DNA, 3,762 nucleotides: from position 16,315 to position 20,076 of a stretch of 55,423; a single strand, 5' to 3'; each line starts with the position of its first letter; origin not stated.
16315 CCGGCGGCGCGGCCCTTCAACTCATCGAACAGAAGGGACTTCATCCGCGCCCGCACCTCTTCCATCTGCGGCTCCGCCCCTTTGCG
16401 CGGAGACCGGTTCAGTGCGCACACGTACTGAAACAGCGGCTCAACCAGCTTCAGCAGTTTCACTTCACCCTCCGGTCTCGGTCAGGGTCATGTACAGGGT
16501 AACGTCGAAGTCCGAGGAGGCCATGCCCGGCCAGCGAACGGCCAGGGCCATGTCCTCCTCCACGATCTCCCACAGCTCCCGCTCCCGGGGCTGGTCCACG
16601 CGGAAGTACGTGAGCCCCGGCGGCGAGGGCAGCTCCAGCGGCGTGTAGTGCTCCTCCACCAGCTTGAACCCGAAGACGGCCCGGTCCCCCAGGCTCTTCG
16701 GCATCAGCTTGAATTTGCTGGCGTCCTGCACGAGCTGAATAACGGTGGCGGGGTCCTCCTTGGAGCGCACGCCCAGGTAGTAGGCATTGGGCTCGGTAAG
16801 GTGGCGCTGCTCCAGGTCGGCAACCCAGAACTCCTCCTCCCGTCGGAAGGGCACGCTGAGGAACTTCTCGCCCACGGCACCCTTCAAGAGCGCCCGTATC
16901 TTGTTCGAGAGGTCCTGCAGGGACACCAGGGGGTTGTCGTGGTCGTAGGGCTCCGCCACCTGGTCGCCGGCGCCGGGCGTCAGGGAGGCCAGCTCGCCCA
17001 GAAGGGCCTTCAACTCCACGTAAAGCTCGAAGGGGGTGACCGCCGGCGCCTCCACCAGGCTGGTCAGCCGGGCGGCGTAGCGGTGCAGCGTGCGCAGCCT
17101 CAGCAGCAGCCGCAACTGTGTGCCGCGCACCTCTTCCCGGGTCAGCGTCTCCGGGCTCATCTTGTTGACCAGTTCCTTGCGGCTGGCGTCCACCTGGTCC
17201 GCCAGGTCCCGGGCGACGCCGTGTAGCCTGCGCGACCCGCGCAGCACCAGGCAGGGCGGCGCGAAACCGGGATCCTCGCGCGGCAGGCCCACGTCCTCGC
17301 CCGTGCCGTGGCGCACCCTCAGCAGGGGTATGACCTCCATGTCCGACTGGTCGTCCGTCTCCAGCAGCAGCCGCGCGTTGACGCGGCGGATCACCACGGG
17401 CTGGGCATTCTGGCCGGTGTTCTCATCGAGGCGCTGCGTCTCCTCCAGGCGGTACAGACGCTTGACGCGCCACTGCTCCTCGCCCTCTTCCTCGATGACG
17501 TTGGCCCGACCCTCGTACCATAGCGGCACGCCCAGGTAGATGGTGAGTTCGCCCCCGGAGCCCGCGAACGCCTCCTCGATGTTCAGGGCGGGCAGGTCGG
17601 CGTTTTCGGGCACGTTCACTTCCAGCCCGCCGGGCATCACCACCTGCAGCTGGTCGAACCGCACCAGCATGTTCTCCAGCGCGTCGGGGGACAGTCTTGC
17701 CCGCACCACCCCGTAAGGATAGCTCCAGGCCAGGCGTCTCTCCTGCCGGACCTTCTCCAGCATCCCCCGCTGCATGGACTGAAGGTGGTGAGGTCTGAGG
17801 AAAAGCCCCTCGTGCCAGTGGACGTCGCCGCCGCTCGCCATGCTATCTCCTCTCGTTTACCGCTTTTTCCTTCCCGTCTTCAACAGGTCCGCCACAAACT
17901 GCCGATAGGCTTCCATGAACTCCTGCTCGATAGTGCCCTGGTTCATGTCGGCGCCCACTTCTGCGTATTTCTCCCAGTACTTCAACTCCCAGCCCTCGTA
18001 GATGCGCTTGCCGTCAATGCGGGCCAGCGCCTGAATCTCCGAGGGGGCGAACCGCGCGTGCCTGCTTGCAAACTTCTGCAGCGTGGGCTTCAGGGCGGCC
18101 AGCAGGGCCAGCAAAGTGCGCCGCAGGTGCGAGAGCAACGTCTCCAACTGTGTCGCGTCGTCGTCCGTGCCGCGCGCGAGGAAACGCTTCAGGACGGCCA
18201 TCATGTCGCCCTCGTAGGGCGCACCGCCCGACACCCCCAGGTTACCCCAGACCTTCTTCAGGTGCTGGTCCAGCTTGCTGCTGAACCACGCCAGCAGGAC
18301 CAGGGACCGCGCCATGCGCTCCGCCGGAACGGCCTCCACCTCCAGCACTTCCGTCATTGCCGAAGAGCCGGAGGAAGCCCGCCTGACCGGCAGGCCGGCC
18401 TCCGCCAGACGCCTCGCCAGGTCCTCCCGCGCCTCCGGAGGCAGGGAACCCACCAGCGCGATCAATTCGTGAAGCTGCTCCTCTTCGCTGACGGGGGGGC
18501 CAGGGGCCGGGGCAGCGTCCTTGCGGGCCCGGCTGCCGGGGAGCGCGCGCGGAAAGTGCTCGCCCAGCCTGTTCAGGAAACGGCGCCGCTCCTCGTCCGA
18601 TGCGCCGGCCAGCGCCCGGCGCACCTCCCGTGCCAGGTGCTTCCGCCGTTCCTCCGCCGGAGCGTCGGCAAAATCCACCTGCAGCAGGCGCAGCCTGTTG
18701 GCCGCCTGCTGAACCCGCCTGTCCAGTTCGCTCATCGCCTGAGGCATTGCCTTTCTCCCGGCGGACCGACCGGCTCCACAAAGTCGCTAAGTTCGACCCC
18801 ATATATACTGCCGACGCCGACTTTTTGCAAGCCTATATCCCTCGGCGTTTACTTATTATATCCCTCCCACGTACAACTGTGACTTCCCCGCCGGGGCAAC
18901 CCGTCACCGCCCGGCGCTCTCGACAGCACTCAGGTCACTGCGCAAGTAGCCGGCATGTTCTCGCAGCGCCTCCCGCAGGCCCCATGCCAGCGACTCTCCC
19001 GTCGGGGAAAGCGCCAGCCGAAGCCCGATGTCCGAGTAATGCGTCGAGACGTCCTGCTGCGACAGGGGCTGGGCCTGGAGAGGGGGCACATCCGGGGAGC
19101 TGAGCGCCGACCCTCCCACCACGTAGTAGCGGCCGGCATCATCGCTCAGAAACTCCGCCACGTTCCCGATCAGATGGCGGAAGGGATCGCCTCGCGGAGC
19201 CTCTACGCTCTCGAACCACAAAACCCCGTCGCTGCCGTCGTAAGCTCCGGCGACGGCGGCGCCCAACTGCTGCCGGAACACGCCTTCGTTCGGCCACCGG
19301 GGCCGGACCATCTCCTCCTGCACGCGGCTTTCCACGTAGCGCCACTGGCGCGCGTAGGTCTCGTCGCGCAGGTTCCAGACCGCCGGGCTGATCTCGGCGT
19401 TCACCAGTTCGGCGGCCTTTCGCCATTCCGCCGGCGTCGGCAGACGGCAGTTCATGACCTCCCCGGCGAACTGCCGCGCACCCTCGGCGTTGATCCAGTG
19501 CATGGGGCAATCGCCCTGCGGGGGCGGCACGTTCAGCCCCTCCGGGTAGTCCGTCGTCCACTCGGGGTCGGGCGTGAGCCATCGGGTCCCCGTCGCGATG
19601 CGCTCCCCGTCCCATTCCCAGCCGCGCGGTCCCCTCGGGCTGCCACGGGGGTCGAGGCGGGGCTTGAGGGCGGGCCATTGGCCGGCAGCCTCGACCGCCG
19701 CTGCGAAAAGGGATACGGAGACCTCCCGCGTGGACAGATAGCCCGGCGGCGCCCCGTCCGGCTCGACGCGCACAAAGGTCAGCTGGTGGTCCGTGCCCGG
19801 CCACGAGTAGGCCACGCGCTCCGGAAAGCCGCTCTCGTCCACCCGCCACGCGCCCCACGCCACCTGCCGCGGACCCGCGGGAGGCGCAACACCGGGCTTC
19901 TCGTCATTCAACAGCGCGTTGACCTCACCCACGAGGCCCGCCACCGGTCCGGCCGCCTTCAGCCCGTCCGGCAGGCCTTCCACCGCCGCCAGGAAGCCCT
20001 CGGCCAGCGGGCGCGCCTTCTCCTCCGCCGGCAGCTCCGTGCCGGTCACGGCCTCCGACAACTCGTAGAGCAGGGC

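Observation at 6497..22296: The TagF fusion and the PpkA-like protein carry paralogous copies of the same ~1130-aa ectodomain (6497-9895 and 18907-22296)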

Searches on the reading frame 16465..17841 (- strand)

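Call 8: search_protein_families(library=pfam, proteins=[window:16465-17841:-], max_evalue=0.01)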
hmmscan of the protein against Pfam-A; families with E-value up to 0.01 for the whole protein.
window:16465-17841:- (458 aa): 1 family
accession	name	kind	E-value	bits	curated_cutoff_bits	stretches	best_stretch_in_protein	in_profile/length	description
PF05936.17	T6SS_VasE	-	1.1e-69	235.8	23.4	1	19-440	1-418/429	Bacterial Type VI secretion, VC_A0110, EvfL, ImpJ, VasE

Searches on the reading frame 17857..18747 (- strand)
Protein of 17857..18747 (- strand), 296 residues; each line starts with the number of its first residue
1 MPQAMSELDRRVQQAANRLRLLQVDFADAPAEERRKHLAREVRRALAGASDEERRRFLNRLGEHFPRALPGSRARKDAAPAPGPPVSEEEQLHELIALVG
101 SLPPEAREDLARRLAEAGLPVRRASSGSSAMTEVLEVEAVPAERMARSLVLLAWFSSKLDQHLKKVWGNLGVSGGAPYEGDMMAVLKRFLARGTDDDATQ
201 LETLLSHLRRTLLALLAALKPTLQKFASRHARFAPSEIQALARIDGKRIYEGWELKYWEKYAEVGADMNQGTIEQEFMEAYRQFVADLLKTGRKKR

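Call 8: search_protein_families(library=pfam, proteins=[window:17857-18747:-], max_evalue=0.01)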
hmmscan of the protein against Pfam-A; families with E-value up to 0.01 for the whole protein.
window:17857-18747:- (296 aa): 0 families

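Call 10: search_protein_families(library=ncbifam, proteins=[window:17857-18747:-], max_evalue=0.01)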
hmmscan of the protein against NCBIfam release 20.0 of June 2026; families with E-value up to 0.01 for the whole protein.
window:17857-18747:- (296 aa): 0 families

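Call 49: search_protein_families(library=pfam, proteins=[window:17857-18747:-], max_evalue=5)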
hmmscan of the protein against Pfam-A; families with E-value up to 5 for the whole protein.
window:17857-18747:- (296 aa): 1 family
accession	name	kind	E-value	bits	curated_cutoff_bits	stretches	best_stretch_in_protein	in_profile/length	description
PF22564.2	HAAS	-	0.27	12.1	27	1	40-68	4-32/55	HAAS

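Call 80: search_solved_structures(query=A5, max_evalue=1)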
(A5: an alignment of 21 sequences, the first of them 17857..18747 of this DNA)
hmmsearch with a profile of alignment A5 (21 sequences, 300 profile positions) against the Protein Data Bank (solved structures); distinct sequences matched with E-value up to 1: 10.
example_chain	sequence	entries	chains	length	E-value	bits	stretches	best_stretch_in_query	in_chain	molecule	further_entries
3boq_A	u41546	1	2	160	0.0047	19.6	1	88-167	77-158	Transcriptional regulator, MarR family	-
1xqi_A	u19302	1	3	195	0.058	16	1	218-275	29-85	Nucleoside diphosphate kinase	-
8jsu_B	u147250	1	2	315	0.089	15.4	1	85-142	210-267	TvaE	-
7sq3_A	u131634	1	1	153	0.13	14.9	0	75-117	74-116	Designed trefoil knot protein, variant 1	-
7sq4_A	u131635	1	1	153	0.15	14.6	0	75-117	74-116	Designed trefoil knot protein, variant 2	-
1usd_A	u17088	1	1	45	0.17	14.5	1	26-58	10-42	VASODILATOR-STIMULATED PHOSPHOPROTEIN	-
6jcc_A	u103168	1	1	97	0.24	14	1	42-122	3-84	Computational designed protein based on evolution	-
1use_A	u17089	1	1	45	0.31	13.6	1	26-58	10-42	VASODILATOR-STIMULATED PHOSPHOPROTEIN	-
7sq5_A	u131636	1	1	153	0.33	13.5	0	74-118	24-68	Designed trefoil knot protein, variant 3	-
2hps_A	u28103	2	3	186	0.7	12.5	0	89-149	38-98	coelenterazine-binding protein with bound coelenterazine | Coelenterazine-binding protein ca-bound apo form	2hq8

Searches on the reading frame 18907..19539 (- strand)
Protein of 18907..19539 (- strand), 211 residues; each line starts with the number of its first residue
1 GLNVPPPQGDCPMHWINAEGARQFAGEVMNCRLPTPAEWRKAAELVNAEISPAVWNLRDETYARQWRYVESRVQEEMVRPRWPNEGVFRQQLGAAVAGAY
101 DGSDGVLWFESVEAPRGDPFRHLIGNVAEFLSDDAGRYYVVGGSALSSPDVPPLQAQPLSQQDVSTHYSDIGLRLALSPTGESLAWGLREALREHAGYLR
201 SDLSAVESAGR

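Call 32: find_related_loci(query=A3, collection=genome_contigs, flank=10000)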
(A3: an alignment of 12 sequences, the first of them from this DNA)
Query A3 (211 aa) in genome_contigs; peptide patterns used: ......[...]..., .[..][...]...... (x = any residue, [..] = any of these).
200 stretches matched a pattern; 167 encode a relative of the query (tblastn E <= 1e-3); the best 80 are kept; 80 distinct loci.
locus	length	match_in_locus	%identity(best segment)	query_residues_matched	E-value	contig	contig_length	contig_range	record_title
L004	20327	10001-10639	63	1-210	6e-75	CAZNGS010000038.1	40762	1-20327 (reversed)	MAG TPA_asm: uncultured candidatus Brocadiaceae bacterium isolate SRP141376_co1_16 genome assembly, contig: NODE_2296_le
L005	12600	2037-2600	46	5-191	1e-48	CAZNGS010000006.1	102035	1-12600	MAG TPA_asm: uncultured candidatus Brocadiaceae bacterium isolate SRP141376_co1_16 genome assembly, contig: NODE_500_len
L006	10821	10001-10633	39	7-199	9e-35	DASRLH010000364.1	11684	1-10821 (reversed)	MAG TPA_asm: Tepidisphaeraceae bacterium isolate SMAG_U10183 k141_820488, whole genome shotgun sequence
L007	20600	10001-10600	37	7-185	7e-32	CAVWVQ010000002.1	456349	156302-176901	MAG: uncultured Phycisphaerales bacterium isolate MFD09671.bin.2.105 genome assembly, contig: contig_12255, whole genome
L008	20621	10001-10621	37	7-192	7e-31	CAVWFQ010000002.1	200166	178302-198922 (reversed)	MAG: uncultured Phycisphaerales bacterium isolate MFD09671.bin.2.102 genome assembly, contig: contig_26375, whole genome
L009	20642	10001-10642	42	12-211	5e-30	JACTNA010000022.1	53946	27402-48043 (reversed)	MAG: Planctomycetota bacterium isolate BJ19 scaffold_565, whole genome shotgun sequence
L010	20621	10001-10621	41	7-192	3e-36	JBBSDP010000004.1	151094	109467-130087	MAG: Tepidisphaerales bacterium isolate LS1_sbin.17 LS1_sbin.17_K_771214_L_151094_cov_26.6997, whole genome shotgun sequ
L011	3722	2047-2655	37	6-177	2e-29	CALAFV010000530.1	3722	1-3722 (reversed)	MAG TPA_asm: uncultured Phycisphaerales bacterium isolate SRR4028131_bin.24_CONCOCT_v1.1_MAG genome assembly, contig: ER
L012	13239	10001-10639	38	12-200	2e-29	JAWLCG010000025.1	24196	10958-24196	MAG: Phycisphaerae bacterium isolate 15dZY3.bin.36 NODE_2495_length_24196_cov_4.196248, whole genome shotgun sequence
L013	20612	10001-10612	36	12-197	6e-28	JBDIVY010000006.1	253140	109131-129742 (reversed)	MAG: Phycisphaerales bacterium isolate Bin_30 NODE_33_length_253140_cov_10.055969, whole genome shotgun sequence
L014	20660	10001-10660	34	1-202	9e-28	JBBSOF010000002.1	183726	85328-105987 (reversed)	MAG: Phycisphaerales bacterium isolate LS6_sbin.22 LS6_sbin.22_K_1769452_L_183726_cov_29.4126, whole genome shotgun sequ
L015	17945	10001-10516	39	5-181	1e-27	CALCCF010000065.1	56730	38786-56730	MAG TPA_asm: uncultured Phycisphaeraceae bacterium isolate SRR3401487_bin.30_CONCOCT_v1.1_MAG genome assembly, contig: E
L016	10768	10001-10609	37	7-185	6e-27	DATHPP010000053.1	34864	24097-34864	MAG TPA_asm: Tepidisphaeraceae bacterium isolate SMAG_U12713 k141_4093022, whole genome shotgun sequence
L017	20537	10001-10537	38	12-178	6e-27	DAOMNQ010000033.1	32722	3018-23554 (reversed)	MAG TPA_asm: Phycisphaerales bacterium isolate AMR_MDS_5908 NODE_634_length_32722_cov_4.282640, whole genome shotgun seq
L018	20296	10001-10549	38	2-177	3e-26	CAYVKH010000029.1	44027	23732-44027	MAG TPA_asm: uncultured Opitutaceae bacterium isolate binchicken_co54_442 genome assembly, contig: NODE_1425_length_4402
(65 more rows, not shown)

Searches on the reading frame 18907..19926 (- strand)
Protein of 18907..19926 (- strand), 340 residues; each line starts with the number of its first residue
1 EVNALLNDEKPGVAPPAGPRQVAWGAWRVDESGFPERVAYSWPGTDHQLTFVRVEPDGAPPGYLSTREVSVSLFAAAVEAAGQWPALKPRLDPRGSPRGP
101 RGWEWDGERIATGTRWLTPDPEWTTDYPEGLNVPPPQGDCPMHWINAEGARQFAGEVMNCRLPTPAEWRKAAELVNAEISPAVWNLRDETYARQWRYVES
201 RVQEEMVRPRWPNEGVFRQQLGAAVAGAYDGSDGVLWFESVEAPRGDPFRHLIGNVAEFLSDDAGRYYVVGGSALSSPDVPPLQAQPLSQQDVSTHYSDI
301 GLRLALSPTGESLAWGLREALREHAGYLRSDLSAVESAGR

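Call 52: search_solved_structures(query=A2, max_evalue=0.01, show_alignments=1)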
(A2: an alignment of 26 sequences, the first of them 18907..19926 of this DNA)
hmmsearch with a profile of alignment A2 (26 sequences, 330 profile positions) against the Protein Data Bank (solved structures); distinct sequences matched with E-value up to 0.01: 22.
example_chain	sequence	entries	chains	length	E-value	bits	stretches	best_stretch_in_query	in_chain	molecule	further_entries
6muj_A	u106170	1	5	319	1.5e-08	37.4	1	101-145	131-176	Formylglycine-generating enzyme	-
2q17_A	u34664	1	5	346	1.9e-08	37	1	101-145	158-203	formylglycine generating enzyme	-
2aft_X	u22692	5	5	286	3.5e-07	32.9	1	30-142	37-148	Sulfatase modifying factor 1 | Sulfatase-modifying factor 1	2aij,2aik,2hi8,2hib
5nxl_A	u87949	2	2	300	4.1e-07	32.7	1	108-145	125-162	Non-specific serine/threonine protein kinase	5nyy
6s07_A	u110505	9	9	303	4.9e-07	32.4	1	108-145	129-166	Formylglycine-generating enzyme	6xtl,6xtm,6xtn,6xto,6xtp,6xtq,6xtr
31dc_A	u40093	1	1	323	5.3e-07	32.3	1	30-142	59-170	Formylglycine-generating enzyme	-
2afy_X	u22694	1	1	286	1.5e-06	30.8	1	30-142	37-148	Sulfatase modifying factor 1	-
2aii_X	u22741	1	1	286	3.5e-06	29.6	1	30-142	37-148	Sulfatase modifying factor 1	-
1y1e_X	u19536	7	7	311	3.9e-06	29.5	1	30-142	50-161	C-alpha-formyglycine-generating enzyme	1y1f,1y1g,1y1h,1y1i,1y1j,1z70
1y4j_A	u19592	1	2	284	4.6e-06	29.2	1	56-145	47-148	Sulfatase modifying factor 2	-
5ssy_A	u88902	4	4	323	5.1e-06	29.1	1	30-142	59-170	Formylglycine-generating enzyme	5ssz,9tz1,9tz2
7ml6_A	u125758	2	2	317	1.2e-05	27.8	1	108-145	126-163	CalU17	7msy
6vqp_A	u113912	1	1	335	1.3e-05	27.7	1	108-145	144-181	CalU17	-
5ssx_A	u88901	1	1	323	3.5e-05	26.3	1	32-142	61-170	Formylglycine-generating enzyme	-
8aru_A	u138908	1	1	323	6.6e-05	25.4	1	36-142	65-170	Formylglycine-generating enzyme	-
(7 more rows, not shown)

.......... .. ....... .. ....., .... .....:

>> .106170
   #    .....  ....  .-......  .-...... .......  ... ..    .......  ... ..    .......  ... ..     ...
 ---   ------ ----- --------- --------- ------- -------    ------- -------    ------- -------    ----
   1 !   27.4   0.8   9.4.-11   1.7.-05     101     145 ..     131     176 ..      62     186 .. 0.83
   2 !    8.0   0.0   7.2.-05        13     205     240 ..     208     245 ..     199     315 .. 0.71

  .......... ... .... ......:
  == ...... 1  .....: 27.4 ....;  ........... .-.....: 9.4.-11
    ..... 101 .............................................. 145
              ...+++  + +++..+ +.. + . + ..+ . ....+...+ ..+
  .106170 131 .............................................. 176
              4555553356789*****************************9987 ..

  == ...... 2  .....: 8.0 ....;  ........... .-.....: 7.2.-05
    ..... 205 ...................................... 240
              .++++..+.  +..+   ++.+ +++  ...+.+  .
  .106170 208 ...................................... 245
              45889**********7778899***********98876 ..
